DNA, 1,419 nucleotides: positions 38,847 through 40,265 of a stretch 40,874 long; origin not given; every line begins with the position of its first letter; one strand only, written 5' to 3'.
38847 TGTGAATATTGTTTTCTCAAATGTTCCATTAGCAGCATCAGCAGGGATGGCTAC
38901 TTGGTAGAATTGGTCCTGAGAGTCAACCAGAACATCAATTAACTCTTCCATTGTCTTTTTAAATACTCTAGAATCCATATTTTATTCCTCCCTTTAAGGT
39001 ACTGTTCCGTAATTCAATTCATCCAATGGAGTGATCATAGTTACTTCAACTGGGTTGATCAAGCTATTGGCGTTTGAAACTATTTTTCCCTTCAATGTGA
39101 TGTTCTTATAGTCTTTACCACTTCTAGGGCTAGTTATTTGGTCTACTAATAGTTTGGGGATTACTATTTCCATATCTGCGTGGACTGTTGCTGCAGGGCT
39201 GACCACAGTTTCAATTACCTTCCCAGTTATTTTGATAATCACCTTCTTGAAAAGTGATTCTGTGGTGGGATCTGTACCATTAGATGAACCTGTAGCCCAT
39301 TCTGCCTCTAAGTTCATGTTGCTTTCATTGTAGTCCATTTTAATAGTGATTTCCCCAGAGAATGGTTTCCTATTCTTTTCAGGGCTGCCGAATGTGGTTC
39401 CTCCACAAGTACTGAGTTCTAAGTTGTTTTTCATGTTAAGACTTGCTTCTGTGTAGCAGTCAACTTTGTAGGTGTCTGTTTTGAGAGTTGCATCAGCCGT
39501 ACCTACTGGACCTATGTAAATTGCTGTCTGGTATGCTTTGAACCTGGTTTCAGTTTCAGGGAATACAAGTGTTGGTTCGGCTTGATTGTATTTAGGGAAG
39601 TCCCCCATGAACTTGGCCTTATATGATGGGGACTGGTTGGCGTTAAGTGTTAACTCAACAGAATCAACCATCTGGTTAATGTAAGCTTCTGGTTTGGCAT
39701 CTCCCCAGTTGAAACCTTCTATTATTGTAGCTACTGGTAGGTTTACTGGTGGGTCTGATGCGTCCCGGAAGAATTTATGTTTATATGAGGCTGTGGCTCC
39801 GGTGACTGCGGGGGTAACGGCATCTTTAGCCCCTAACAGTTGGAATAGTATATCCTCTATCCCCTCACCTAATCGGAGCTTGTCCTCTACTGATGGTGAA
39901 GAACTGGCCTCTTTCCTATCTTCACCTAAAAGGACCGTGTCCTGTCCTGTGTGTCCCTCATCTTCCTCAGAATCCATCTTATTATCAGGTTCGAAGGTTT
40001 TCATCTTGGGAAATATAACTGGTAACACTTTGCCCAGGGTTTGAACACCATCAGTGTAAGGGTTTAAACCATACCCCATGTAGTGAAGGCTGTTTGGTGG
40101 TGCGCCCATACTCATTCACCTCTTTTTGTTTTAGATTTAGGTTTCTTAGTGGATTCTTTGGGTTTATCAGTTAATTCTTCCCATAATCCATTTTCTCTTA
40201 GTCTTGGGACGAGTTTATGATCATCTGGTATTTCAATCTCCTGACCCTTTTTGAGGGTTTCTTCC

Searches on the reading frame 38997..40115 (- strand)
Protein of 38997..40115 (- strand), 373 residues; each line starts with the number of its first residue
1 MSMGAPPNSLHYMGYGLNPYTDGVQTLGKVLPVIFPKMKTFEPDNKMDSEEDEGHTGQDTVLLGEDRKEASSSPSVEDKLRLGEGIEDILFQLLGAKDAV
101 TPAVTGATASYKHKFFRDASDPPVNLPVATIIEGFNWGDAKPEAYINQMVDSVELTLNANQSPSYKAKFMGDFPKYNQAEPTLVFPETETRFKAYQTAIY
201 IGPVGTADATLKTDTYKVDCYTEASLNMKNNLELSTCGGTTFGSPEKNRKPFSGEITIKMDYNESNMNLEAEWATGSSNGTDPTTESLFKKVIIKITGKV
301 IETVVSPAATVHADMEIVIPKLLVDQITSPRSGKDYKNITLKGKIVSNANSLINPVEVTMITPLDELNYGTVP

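Call 23: search_protein_families(library=pfam, proteins=[window:38997-40115:-], max_evalue=0.01)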
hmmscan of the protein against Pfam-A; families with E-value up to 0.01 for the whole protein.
window:38997-40115:- (373 aa): 1 family
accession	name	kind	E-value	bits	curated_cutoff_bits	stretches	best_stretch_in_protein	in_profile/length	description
PF18906.5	Phage_tube_2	-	3.4e-09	37.1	27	1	111-280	101-246/266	Phage tail tube protein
